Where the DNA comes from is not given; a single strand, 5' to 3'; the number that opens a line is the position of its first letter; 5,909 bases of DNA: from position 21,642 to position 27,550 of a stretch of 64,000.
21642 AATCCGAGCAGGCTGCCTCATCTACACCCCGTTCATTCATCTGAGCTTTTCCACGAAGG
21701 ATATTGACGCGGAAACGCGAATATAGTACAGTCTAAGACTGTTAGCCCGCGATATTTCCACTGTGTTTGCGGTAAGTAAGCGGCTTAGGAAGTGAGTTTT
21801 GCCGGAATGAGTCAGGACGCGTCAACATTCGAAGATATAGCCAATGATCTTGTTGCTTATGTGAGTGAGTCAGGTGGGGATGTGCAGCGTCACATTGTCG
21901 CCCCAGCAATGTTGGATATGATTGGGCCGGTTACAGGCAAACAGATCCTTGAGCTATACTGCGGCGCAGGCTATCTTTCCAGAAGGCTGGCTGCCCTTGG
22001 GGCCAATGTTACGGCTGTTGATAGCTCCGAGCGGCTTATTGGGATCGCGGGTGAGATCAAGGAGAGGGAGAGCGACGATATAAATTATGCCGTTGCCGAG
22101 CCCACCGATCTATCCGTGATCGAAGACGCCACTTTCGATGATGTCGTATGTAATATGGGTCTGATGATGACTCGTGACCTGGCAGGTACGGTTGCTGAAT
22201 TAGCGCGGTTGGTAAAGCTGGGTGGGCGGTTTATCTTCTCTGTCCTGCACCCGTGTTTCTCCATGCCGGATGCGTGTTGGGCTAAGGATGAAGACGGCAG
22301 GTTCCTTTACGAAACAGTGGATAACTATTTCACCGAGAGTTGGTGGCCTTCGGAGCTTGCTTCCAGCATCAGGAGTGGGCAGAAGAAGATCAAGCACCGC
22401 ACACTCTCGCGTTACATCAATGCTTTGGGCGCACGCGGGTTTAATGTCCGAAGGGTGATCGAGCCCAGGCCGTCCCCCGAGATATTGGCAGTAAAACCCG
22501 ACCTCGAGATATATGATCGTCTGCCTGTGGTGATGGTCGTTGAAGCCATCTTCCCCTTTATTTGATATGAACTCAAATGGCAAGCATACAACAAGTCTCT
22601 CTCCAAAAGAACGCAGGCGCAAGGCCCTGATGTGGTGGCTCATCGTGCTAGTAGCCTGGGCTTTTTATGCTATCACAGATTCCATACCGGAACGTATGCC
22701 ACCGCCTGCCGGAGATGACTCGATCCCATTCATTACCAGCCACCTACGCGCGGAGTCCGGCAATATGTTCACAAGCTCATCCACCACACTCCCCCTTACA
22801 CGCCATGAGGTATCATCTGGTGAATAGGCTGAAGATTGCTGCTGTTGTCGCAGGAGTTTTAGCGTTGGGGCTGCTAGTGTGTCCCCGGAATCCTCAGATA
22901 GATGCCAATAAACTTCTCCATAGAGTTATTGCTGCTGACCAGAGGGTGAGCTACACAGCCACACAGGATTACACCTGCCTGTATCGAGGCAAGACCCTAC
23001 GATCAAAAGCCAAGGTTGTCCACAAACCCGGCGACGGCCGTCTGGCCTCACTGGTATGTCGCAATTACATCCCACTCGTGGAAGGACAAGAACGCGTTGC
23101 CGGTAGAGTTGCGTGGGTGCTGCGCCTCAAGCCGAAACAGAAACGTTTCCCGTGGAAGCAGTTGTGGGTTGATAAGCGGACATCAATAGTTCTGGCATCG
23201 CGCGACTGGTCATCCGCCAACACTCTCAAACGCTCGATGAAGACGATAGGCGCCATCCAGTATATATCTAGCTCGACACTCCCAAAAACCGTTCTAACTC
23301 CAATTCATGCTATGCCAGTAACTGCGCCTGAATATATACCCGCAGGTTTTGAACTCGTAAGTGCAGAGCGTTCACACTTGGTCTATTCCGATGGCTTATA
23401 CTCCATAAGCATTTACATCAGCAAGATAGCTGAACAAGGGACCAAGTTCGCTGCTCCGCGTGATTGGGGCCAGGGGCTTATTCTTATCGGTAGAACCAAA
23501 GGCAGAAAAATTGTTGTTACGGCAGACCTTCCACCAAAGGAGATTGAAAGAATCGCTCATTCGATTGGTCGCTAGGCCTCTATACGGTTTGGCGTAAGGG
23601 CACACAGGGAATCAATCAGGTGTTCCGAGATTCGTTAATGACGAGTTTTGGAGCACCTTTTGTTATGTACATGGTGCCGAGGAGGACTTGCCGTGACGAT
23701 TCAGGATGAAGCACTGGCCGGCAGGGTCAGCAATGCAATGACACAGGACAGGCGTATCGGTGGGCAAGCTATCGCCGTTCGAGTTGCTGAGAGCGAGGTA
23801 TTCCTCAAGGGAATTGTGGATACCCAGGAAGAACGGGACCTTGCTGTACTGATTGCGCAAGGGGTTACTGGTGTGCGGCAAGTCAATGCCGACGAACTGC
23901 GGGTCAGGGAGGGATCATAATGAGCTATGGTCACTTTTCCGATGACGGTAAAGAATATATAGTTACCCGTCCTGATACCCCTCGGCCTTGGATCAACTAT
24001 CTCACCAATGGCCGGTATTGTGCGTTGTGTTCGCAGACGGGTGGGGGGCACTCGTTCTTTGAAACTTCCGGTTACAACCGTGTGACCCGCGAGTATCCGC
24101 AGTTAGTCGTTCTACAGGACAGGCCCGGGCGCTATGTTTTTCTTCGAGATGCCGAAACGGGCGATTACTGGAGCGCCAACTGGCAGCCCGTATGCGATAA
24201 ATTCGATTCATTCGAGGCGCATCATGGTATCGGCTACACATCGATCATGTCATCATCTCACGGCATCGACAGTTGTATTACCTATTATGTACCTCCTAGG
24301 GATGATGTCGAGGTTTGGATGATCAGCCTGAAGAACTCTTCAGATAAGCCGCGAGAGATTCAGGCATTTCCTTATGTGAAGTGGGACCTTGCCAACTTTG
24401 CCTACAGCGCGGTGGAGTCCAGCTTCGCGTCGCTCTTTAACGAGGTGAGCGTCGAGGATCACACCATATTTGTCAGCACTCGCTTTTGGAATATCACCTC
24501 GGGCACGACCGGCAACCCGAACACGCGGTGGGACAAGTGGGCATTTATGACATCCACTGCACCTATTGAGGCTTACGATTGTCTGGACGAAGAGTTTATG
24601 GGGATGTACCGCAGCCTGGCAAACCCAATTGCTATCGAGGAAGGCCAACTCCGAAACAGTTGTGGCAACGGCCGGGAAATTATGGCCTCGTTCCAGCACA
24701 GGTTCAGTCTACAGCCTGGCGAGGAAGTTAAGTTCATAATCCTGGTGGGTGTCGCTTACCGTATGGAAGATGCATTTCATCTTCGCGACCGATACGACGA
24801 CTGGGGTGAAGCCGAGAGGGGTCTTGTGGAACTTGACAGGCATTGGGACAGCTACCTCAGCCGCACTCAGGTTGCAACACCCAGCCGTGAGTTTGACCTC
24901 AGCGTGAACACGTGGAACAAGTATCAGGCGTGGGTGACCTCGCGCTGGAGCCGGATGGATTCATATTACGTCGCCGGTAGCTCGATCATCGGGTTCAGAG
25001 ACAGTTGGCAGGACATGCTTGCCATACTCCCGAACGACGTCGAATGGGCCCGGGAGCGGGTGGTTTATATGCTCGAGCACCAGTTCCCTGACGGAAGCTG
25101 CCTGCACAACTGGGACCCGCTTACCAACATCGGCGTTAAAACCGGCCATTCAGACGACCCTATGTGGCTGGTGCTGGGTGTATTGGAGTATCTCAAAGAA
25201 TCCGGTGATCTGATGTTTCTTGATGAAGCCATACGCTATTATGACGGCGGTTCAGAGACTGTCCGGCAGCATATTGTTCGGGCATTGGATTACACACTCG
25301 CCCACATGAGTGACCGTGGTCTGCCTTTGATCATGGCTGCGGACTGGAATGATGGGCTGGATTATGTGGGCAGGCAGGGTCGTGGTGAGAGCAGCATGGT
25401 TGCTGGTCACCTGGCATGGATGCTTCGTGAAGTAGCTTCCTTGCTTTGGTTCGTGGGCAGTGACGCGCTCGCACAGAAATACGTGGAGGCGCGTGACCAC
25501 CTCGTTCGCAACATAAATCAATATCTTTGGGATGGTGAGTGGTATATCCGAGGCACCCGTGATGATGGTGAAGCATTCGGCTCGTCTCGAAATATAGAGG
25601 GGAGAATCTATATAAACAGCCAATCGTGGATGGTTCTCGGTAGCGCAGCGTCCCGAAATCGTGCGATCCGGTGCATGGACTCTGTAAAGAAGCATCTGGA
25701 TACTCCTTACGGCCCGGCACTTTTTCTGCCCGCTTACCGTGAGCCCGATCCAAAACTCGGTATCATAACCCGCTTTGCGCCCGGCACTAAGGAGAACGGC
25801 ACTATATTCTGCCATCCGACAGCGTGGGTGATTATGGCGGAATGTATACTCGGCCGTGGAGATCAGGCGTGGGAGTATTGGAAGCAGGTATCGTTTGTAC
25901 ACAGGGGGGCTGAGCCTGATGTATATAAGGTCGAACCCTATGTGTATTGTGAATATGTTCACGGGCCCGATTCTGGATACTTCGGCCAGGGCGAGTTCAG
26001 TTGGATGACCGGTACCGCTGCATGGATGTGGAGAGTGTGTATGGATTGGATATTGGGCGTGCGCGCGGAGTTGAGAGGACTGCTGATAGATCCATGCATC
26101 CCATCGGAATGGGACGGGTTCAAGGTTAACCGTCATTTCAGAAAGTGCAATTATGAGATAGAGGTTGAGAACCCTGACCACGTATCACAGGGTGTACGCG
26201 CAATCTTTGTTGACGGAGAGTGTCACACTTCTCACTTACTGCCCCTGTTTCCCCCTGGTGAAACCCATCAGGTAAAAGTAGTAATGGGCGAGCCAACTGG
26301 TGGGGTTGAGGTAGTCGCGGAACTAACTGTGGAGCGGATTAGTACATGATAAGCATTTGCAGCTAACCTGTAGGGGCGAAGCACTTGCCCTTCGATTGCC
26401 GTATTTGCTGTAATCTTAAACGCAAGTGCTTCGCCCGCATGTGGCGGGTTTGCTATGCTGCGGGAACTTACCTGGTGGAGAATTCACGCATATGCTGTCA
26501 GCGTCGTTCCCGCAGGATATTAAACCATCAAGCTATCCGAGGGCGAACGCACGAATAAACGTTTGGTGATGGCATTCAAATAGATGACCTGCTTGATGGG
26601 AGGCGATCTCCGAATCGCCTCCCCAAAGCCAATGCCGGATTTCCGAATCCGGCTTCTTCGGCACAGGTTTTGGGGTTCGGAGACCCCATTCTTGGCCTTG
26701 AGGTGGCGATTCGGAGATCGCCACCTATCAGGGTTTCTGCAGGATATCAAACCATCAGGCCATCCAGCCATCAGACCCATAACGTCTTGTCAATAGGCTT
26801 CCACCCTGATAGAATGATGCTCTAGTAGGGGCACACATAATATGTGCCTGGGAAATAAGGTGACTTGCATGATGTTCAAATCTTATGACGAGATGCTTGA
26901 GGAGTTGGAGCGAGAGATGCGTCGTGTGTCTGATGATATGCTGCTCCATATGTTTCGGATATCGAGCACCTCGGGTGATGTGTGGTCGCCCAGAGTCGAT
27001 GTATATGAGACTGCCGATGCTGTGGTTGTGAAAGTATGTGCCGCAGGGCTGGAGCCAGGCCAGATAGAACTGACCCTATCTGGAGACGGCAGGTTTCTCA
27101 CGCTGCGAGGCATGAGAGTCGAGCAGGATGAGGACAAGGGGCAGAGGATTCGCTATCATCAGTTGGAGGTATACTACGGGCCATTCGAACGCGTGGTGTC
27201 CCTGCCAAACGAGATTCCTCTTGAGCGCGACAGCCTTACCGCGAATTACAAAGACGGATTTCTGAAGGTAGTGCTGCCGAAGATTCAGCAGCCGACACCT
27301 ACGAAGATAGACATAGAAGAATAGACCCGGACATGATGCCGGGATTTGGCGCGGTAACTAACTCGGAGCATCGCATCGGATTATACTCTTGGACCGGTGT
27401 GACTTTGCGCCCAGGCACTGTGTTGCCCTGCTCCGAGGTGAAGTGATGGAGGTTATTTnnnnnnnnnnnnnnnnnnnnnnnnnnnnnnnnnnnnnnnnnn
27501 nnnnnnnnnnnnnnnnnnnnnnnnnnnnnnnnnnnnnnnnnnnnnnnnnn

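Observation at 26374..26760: Dense array of related hairpins and direct repeats filling the 500-nt gap upstream of the hsp20-lon heat-shock locus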

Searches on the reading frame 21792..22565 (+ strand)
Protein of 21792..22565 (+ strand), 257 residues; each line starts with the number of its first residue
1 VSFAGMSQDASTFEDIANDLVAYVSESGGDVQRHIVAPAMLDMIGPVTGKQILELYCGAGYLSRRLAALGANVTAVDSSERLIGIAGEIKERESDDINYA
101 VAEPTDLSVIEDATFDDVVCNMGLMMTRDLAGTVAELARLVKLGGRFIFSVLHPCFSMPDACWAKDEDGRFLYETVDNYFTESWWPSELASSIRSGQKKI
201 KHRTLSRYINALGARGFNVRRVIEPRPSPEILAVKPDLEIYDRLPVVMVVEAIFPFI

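Call 11: search_protein_families(library=pfam, proteins=[window:21792-22565:+])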
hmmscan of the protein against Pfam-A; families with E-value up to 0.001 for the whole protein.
window:21792-22565:+ (257 aa): 10 families
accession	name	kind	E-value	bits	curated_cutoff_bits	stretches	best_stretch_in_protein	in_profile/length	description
PF08241.18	Methyltransf_11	-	8.6e-15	55.6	21.2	1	54-149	2-95/95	Methyltransferase domain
PF13649.12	Methyltransf_25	-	2.3e-13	51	27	1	52-145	1-97/97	Methyltransferase domain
PF13489.12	Methyltransf_23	-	7e-11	42.6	27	1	48-220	22-162/164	Methyltransferase domain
PF13847.12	Methyltransf_31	-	1.6e-09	38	27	1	49-151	4-111/145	Methyltransferase domain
PF08242.18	Methyltransf_12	-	4e-09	37.5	30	1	53-147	1-98/98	Methyltransferase domain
PF01209.24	Ubie_methyltran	-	4.1e-08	33.3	20.1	1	40-148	39-150/233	ubiE/COQ5 methyltransferase family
PF03848.20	TehB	-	4.7e-06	26.6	20.4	1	47-145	29-128/193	Tellurite resistance protein TehB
PF06325.19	PrmA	-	0.00059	19.8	22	1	48-150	161-259/296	Ribosomal protein L11 methyltransferase (PrmA)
PF05401.17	NodS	-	0.00077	19.8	24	0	46-149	41-144/201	Nodulation protein S (NodS)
PF05175.20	MTS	-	0.00087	19.4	23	0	41-121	24-105/170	Methyltransferase small domain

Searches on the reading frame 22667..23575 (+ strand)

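Call 11: search_protein_families(library=pfam, proteins=[window:22667-23575:+])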
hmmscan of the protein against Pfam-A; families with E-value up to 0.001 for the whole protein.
window:22667-23575:+ (302 aa): 3 families
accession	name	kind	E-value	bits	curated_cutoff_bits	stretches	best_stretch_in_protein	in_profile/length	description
PF17188.9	MucB_RseB_C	-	1.7e-08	34.9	30.1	1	224-300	12-96/97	MucB/RseB C-terminal domain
PF03888.20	MucB_RseB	-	6.9e-06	26.2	22.3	1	87-178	58-145/178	MucB/RseB N-terminal domain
PF17131.11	LolA_like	-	3.9e-05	23.8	30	1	135-195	72-135/184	Outer membrane lipoprotein-sorting protein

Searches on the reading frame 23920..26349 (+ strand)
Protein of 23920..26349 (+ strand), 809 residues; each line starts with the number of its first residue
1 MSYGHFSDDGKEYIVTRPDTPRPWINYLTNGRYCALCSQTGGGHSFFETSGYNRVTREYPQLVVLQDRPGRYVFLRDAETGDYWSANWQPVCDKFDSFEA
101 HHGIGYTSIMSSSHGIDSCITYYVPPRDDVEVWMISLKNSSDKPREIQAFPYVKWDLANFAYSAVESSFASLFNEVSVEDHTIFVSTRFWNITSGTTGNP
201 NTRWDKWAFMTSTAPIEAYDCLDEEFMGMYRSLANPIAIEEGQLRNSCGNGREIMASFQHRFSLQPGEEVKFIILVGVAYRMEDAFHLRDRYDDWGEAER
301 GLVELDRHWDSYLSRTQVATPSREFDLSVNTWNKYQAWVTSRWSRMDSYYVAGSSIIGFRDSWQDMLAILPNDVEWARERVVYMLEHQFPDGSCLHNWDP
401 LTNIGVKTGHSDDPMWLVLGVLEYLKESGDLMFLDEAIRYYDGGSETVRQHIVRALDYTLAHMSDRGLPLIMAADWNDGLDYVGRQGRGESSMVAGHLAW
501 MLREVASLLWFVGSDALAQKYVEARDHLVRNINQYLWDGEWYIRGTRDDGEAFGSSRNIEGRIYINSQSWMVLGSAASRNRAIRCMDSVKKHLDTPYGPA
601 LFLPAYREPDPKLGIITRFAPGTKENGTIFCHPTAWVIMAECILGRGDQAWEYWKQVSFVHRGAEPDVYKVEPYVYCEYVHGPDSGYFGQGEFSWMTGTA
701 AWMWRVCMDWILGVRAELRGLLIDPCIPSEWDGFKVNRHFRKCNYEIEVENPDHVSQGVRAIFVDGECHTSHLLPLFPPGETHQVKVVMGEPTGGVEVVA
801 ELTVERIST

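Call 10: find_encoding_contigs(protein=window:23920-26349:+, flank=3000, max_places=6)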
Protein window:23920-26349:+ (809 aa): 1 contig read that carries it; 1 place shown.
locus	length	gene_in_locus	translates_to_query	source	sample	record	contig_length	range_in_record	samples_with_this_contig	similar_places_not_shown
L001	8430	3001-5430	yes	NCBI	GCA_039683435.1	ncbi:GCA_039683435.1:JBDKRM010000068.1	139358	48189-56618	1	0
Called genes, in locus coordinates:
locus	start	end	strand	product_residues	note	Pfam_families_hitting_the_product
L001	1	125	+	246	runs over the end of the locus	PF00005:ABC_tran, PF02463:SMC_N (faint), PF13304:AAA_21 (faint)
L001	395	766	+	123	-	PF01740:STAS, PF13466:STAS_2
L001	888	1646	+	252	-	PF01209:Ubie_methyltran, PF03848:TehB (weak), PF13489:Methyltransf_23, PF08241:Methyltransf_11, PF08242:Methyltransf_12, PF13649:Methyltransf_25, PF13847:Methyltransf_31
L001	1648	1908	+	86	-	-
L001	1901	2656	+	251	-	PF03888:MucB_RseB (weak), PF17188:MucB_RseB_C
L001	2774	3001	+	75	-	PF04972:BON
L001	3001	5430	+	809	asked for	PF06165:GH94_b-supersand, PF17167:Glyco_hydro_94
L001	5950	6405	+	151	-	PF00011:HSP20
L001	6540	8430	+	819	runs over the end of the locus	PF02190:LON_substr_bdg, PF00004:AAA, PF07728:AAA_5 (weak), PF22667:Lon_lid, PF05362:Lon_C, PF13541:ChlI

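Call 11: search_protein_families(library=pfam, proteins=[window:23920-26349:+])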
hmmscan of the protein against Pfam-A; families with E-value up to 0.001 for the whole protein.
window:23920-26349:+ (809 aa): 3 families
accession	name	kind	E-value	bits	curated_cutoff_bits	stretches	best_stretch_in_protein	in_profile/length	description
PF17167.11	Glyco_hydro_94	-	6.7e-122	407.6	27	1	308-713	1-420/420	Glycosyl hydrolase 94 superfamily, catalytic domain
PF06165.18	GH94_b-supersand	-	6e-70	236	23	1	21-277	1-251/251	Glycosyl hydrolase 94, supersandwich domain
PF03633.20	Glyco_hydro_65C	-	0.00058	20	22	0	721-755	8-41/62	Glycosyl hydrolase family 65, C-terminal domain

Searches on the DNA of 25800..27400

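Call 4: search_rna_families(source=window, start=25800, end=27400, threshold=evalue, max_evalue=10)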
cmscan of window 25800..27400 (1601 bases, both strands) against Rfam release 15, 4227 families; matches with E-value up to 10: 4.
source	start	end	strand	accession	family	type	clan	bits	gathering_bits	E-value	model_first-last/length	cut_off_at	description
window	26377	26438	+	RF02847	Ref64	Gene; sRNA;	-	24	44.3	0.091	1-69/69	no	Enterococcus sRNA 64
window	26367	26443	+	RF03469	mir-1179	Gene; miRNA;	-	19.5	80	0.92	1-82/82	no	mir-1179 microRNA precursor family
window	26865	26961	+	RF01509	Afu_300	Gene; snRNA; snoRNA; CD-box;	-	17.1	40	2.8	1-91/91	no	A. fumigatus snoRNA Afu_300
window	26668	26727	+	RF00499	Parecho_CRE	Cis-reg;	-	15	55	7.6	1-116/116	no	Human parechovirus 1 (HPeV1) cis regulatory element (CRE)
